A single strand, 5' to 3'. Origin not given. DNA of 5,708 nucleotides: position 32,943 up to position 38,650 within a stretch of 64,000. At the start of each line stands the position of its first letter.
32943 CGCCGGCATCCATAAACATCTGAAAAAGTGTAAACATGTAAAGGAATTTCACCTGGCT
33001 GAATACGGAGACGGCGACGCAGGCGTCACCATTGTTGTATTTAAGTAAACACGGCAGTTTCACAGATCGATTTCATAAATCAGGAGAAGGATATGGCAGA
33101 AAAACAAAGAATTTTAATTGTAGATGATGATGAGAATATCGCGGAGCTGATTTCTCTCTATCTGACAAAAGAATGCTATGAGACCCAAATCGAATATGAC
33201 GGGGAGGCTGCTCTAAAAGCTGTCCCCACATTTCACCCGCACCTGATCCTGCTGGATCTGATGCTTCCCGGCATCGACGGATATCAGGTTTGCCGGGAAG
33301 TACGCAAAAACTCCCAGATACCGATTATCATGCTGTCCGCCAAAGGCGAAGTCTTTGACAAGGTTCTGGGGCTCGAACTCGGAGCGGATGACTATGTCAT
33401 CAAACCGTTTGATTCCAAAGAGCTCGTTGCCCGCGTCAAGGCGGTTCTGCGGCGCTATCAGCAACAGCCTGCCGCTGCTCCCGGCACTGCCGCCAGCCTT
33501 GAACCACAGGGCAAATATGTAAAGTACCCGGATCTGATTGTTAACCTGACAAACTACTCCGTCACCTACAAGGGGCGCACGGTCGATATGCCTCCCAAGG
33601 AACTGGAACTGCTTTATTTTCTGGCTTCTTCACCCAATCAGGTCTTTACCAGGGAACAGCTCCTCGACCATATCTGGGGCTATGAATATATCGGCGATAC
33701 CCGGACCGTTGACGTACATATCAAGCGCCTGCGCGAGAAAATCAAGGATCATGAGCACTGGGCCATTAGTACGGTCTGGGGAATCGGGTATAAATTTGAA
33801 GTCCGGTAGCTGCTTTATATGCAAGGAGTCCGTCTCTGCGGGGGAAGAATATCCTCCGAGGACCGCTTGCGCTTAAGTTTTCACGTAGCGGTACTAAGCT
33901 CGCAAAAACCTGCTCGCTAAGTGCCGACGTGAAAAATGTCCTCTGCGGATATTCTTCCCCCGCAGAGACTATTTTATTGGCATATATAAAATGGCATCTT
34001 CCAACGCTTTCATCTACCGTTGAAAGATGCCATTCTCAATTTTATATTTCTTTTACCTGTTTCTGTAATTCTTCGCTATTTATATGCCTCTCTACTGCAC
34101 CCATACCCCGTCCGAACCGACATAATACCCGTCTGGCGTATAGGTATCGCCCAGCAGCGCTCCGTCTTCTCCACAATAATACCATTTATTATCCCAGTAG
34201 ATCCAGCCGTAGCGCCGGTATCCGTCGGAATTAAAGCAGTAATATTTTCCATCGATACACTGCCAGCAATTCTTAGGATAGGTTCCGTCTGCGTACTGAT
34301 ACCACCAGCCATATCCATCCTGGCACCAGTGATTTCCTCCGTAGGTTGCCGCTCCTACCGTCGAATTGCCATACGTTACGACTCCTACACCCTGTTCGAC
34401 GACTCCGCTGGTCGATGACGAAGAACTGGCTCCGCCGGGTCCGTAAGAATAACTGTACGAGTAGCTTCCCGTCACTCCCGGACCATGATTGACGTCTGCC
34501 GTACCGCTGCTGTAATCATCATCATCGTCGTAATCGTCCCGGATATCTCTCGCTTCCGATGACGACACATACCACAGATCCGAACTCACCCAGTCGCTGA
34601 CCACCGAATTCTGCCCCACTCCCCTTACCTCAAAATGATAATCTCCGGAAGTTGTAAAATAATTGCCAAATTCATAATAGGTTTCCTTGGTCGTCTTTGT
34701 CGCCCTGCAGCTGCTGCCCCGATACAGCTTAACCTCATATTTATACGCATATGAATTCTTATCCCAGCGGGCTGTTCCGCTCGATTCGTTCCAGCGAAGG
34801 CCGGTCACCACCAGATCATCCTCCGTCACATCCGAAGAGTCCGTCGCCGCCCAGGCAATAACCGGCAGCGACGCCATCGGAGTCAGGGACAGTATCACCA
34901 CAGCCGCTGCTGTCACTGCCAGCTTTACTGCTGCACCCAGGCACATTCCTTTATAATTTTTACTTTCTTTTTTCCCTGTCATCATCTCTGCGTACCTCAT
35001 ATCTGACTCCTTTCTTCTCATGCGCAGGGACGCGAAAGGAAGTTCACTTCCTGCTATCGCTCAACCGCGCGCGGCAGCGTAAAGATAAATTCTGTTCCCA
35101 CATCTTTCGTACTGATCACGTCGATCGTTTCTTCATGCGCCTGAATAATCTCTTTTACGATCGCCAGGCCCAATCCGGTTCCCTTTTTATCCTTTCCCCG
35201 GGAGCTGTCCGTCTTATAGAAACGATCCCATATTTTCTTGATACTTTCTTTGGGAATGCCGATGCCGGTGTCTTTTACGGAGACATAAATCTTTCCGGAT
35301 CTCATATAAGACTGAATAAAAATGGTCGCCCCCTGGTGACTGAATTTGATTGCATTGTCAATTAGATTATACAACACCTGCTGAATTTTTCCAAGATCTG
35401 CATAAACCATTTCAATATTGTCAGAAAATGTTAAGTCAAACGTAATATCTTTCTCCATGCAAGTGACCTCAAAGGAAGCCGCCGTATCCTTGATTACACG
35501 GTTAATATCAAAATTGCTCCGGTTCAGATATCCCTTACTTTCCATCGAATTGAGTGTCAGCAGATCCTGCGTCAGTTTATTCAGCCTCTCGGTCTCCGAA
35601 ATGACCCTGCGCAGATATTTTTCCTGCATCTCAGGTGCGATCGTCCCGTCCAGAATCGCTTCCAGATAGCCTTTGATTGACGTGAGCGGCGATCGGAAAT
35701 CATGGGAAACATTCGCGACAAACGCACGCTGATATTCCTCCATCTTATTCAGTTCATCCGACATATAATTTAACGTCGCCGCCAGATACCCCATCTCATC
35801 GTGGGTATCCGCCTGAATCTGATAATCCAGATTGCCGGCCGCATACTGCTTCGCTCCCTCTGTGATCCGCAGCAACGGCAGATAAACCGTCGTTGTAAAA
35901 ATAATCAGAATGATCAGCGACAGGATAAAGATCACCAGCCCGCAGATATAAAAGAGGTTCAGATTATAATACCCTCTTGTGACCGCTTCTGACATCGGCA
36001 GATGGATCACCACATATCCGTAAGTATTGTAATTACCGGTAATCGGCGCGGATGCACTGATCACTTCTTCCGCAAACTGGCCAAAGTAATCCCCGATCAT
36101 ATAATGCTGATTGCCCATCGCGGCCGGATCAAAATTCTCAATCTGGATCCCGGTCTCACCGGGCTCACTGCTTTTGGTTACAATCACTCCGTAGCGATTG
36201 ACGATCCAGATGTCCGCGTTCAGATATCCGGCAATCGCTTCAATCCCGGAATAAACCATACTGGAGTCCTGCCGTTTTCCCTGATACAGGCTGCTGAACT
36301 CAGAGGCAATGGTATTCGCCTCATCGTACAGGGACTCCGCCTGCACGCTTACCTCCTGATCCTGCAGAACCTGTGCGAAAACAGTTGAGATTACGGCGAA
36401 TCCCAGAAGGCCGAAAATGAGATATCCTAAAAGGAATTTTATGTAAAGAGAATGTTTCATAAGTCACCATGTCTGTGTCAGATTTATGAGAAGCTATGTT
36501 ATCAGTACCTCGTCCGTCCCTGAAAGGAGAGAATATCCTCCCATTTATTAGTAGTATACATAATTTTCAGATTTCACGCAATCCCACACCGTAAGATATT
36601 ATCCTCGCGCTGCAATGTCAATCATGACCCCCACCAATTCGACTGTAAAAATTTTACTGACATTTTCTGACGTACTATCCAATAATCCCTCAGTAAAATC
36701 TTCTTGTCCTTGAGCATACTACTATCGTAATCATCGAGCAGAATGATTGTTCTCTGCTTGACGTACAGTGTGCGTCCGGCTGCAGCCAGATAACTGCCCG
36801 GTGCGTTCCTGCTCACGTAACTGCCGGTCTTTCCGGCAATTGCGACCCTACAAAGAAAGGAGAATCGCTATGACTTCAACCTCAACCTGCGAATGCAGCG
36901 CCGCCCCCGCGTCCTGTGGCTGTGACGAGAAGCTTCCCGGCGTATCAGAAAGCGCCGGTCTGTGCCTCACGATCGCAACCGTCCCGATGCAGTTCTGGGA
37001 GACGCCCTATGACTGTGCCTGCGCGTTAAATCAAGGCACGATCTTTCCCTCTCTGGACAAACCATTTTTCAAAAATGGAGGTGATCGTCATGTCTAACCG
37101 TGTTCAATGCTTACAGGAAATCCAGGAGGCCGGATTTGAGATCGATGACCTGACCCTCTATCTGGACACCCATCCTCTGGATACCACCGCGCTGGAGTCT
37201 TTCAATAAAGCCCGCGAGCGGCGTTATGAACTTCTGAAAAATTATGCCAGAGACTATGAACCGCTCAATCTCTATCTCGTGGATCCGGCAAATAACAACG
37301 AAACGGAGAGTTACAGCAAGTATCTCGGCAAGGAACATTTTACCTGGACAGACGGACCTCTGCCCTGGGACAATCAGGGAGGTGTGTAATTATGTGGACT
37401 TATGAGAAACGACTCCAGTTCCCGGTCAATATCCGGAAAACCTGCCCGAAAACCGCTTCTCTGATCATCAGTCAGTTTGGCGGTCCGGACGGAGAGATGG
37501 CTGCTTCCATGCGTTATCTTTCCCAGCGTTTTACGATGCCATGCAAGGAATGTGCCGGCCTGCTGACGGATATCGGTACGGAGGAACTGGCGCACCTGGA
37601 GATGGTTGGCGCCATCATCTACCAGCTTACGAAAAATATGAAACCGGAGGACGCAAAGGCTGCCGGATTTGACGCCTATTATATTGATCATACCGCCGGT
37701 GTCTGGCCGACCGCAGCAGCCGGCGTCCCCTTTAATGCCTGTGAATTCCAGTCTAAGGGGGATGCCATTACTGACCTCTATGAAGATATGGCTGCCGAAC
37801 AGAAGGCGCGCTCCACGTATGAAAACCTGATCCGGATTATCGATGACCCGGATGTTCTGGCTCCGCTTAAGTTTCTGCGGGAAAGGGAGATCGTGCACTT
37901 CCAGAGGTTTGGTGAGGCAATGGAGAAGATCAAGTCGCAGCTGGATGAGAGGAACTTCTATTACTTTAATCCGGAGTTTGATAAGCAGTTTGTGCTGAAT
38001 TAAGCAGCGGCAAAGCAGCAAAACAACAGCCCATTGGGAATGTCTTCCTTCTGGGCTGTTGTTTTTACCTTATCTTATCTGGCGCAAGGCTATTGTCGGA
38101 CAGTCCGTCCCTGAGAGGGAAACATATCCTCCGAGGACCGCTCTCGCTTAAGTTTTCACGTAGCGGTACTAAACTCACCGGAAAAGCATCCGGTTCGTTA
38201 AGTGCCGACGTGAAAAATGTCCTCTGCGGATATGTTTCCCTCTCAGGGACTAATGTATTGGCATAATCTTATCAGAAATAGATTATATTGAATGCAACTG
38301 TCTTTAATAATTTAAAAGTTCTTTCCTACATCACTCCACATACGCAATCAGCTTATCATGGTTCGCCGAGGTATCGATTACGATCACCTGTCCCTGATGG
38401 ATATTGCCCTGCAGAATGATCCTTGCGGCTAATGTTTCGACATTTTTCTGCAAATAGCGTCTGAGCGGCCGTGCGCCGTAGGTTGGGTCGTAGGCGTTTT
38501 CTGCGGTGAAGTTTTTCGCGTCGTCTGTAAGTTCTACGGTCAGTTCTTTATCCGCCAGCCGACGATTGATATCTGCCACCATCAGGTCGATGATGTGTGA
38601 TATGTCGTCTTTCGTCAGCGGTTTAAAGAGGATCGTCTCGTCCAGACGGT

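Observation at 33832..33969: ~140-nt extended-hairpin repeat family whose stems covary between copies (copy A)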

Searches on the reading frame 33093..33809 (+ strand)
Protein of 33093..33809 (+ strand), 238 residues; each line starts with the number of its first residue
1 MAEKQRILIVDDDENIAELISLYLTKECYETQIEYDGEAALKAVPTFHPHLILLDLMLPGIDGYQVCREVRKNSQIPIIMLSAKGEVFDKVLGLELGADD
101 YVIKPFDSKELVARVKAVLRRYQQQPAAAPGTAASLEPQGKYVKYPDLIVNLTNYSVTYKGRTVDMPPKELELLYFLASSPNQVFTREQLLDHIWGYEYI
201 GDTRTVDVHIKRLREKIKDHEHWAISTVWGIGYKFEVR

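Call 20: find_encoding_contigs(protein=window:33093-33809:+, flank=3000, max_places=10)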
Protein window:33093-33809:+ (238 aa): 1 contig read that carries it; 1 place shown.
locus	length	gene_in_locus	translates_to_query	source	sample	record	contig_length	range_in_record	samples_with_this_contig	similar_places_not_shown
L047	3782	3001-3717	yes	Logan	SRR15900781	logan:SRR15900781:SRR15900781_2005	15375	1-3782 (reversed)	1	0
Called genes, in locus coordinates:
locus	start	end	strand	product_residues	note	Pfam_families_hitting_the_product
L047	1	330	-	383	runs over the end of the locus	PF27117:FliB_C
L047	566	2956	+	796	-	PF00488:MutS_V, PF20297:MSSS, PF01713:Smr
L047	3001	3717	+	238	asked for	PF00072:Response_reg, PF00486:Trans_reg_C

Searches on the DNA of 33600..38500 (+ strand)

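Call 8: search_rna_families(source=window, start=33600, end=38500, threshold=evalue, max_evalue=10)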
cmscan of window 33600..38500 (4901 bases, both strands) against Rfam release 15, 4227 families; matches with E-value up to 10: 1.
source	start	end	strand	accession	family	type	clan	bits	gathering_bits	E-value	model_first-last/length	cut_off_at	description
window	36111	36175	+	RF02162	XIST_A_REPEAT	Gene; sRNA;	-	15.6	33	6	1-37/37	no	XIST RNA A repeat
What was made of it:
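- On Any Rfam 15 RNA family: An E<=10 scan of 33600-38500 found nothing relevant (call 8).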

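Call 62: search_dna_similar(query=window:38090-38270:+, collection=plasmids, mode=distant, max_evalue=0.001)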
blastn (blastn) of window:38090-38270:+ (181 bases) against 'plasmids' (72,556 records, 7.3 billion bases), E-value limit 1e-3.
No match.

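Call 63: search_dna_similar(query=window:38090-38270:+, collection=phages, mode=distant, max_evalue=0.001)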
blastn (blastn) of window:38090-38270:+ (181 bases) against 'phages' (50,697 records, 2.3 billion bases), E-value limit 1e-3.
No match.

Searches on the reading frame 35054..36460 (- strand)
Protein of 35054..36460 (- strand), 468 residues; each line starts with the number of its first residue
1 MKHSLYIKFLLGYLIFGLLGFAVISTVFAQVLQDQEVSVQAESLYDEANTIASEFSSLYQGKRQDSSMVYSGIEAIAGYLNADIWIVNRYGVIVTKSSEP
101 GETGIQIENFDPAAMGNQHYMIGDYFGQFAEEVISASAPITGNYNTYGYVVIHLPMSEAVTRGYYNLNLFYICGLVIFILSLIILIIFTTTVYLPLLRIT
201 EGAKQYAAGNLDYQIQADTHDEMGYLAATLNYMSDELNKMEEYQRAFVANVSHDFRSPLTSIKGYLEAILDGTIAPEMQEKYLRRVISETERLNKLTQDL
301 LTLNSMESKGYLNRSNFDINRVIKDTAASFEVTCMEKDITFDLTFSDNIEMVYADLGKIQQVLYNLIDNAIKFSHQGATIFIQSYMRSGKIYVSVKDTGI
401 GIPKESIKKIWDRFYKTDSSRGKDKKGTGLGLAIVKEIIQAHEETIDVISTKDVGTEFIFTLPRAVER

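Call 34: find_homologous_proteins(query=window:35054-36460:-, max_evalue=1e-50)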
Query window:35054-36460:- (468 aa): 7999 proteins with E <= 1e-50 among 8000 candidates; the best 120 are listed.
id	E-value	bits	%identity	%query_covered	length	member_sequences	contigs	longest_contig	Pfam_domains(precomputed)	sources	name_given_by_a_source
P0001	0.0e+0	1016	99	100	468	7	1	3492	PF00672.31,PF02518.32,PF00512.32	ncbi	-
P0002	7.1e-234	795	75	100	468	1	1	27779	PF00672.31,PF02518.32,PF00512.32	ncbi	-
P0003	9.7e-229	778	75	99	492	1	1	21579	PF00672.31,PF02518.32,PF00512.32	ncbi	-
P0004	6.1e-228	775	75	99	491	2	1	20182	PF00672.31,PF02518.32,PF00512.32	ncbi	-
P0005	7.7e-225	765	74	99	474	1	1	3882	PF00672.31,PF02518.32,PF00512.32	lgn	-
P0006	1.2e-223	761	74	99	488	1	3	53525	PF00672.31,PF02518.32,PF00512.32,PF13589.13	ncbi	-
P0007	1.5e-223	761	72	99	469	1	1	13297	PF00672.31,PF02518.32,PF00512.32,PF14501.13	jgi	-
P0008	1.3e-221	754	71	99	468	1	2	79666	PF00672.31,PF02518.32,PF00512.32,PF14501.13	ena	-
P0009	2.2e-221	754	72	99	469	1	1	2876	PF00672.31,PF02518.32,PF00512.32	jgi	jgi:signal transduction histidine kinase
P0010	9.6e-221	752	71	99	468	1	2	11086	PF00672.31,PF02518.32,PF00512.32,PF14501.13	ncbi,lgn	-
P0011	2.5e-220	750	72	100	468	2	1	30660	PF00672.31,PF02518.32,PF00512.32,PF14501.13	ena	-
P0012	2.9e-220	750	72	99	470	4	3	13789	PF00672.31,PF02518.32,PF00512.32,PF14501.13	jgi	jgi:signal transduction histidine kinase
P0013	3.6e-220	750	72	99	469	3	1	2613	PF00672.31,PF02518.32,PF00512.32,PF14501.13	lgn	-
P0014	5.6e-220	749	71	99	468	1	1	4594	PF00672.31,PF02518.32,PF00512.32,PF14501.13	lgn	-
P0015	7.6e-220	749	71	99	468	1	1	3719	PF00672.31,PF02518.32,PF00512.32,PF14501.13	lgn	-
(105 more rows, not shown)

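Call 35: find_encoding_contigs(protein=P0001, flank=5000, max_places=4)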
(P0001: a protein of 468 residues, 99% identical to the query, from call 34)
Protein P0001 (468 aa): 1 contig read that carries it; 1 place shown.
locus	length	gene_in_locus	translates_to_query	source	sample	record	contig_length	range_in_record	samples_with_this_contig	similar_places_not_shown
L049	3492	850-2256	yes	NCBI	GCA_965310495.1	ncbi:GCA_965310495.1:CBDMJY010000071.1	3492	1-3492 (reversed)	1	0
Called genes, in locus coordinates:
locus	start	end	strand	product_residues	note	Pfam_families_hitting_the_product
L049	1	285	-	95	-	?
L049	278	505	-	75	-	PF11007:CotJA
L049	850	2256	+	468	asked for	PF00672:HAMP, PF00512:HisKA, PF02518:HATPase_c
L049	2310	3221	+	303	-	PF19127:Choline_bind_3 (weak), PF19085:Choline_bind_2 (weak)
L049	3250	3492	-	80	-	?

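Call 36: find_encoding_contigs(protein=P0002, flank=5000, max_places=4)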
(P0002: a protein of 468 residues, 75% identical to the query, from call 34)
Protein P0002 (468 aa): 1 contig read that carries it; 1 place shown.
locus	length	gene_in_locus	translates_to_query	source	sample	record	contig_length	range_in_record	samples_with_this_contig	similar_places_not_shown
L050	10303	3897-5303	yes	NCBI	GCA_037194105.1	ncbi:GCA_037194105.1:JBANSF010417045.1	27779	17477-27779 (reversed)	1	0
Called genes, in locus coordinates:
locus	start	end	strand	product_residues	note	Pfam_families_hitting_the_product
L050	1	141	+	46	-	?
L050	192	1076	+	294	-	-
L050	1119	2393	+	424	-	-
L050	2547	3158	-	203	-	PF05067:Mn_catalase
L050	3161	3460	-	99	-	PF12652:CotJB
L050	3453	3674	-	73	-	PF11007:CotJA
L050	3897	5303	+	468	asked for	PF00672:HAMP (weak), PF00512:HisKA, PF02518:HATPase_c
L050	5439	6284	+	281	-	PF19127:Choline_bind_3 (weak), PF19085:Choline_bind_2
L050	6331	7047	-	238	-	PF00072:Response_reg, PF00486:Trans_reg_C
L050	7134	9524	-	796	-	PF00488:MutS_V, PF20297:MSSS, PF01713:Smr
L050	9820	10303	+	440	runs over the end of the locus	PF13365:Trypsin_2 (weak), PF00595:PDZ (weak), PF13180:PDZ_2, PF17820:PDZ_6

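Call 37: find_encoding_contigs(protein=P0006, flank=5000, max_places=4)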
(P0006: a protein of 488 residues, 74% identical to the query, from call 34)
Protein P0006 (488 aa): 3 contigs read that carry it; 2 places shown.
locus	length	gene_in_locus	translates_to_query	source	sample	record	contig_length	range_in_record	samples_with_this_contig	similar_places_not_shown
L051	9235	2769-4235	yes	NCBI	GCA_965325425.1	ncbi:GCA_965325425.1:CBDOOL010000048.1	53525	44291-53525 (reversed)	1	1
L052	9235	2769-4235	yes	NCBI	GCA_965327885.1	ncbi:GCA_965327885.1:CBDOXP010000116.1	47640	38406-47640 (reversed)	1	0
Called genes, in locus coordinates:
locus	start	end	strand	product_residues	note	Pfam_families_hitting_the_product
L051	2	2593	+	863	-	?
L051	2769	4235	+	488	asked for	PF00672:HAMP, PF00512:HisKA, PF02518:HATPase_c, PF13589:HATPase_c_3 (weak)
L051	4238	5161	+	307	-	PF19085:Choline_bind_2 (weak)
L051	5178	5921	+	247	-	PF01022:HTH_5 (faint), PF08220:HTH_DeoR, PF08279:HTH_11 (weak), PF00455:DeoRC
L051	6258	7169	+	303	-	PF00294:PfkB, PF08543:Phos_pyr_kin (faint)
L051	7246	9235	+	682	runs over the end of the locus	PF00359:PTS_EIIA_2, PF25554:PTS_EIIB_BC_N (weak), PF02302:PTS_IIB, PF02378:PTS_EIIC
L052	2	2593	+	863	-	?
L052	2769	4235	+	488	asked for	PF00672:HAMP, PF00512:HisKA, PF02518:HATPase_c, PF13589:HATPase_c_3 (weak)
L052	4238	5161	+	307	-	PF19085:Choline_bind_2 (weak)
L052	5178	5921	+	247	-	PF01022:HTH_5 (faint), PF08220:HTH_DeoR, PF08279:HTH_11 (weak), PF00455:DeoRC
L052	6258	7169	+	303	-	PF00294:PfkB, PF08543:Phos_pyr_kin (faint)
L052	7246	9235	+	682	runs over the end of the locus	PF00359:PTS_EIIA_2, PF25554:PTS_EIIB_BC_N (weak), PF02302:PTS_IIB, PF02378:PTS_EIIC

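Call 40: find_encoding_contigs(protein=P0003, flank=5000, max_places=3)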
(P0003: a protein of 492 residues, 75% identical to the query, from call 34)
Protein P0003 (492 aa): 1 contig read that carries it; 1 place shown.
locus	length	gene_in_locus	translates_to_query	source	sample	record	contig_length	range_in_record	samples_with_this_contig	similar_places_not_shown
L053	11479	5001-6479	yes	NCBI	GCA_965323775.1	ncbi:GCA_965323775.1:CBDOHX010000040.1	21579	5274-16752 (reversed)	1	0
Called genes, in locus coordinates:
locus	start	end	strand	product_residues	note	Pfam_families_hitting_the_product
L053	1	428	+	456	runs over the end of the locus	PF02874:ATP-synt_ab_N, PF00006:ATP-synt_ab, PF22919:ATP-synt_VA_C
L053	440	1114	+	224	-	PF01813:ATP-synt_D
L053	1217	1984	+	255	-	PF00899:ThiF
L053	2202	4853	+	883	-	PF02861:Clp_N, PF23569:NBD_SMAX1, PF00004:AAA, PF17871:AAA_lid_9, PF00004:AAA, PF07724:AAA_2, PF07728:AAA_5, PF10431:ClpB_D2-small, +12 more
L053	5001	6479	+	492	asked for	PF00672:HAMP, PF00512:HisKA, PF02518:HATPase_c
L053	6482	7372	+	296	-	PF19085:Choline_bind_2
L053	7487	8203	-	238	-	PF00072:Response_reg, PF00486:Trans_reg_C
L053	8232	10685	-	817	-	PF00488:MutS_V, PF20297:MSSS, PF01713:Smr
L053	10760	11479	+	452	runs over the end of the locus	-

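Call 41: find_encoding_contigs(protein=P0004, flank=5000, max_places=3)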
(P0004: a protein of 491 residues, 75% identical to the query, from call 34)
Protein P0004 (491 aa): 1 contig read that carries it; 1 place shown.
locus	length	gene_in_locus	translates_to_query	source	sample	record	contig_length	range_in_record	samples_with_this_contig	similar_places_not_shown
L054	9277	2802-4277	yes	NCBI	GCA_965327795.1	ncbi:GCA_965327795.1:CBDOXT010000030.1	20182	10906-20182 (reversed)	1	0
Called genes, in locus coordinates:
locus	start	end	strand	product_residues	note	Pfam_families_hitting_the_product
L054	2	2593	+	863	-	?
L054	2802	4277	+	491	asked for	PF00672:HAMP, PF00512:HisKA, PF02518:HATPase_c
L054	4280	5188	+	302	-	PF19085:Choline_bind_2 (weak)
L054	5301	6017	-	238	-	PF00072:Response_reg, PF00486:Trans_reg_C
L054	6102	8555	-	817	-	PF00488:MutS_V, PF20297:MSSS, PF01713:Smr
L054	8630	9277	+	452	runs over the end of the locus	PF13365:Trypsin_2, PF13180:PDZ_2, PF17820:PDZ_6 (weak)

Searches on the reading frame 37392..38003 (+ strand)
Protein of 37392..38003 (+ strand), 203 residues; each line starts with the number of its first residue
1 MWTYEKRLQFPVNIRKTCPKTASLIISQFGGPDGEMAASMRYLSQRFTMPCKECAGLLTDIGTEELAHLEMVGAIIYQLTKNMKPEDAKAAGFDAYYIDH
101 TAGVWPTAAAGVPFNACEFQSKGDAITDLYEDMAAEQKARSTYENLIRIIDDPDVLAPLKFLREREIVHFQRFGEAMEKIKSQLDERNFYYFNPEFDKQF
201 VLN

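Call 21: find_encoding_contigs(protein=window:37392-38003:+, flank=3000, max_places=10)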
Protein window:37392-38003:+ (203 aa): 1 contig read that carries it; 1 place shown.
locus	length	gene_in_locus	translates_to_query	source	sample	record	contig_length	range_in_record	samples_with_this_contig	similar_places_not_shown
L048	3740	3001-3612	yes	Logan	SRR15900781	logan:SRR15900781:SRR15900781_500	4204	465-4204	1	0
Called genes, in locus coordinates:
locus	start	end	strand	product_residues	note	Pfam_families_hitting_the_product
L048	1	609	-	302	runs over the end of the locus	PF19127:Choline_bind_3 (weak), PF19085:Choline_bind_2 (weak)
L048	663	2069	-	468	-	PF00672:HAMP, PF00512:HisKA, PF02518:HATPase_c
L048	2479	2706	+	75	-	PF11007:CotJA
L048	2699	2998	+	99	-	PF12652:CotJB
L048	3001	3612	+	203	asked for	PF05067:Mn_catalase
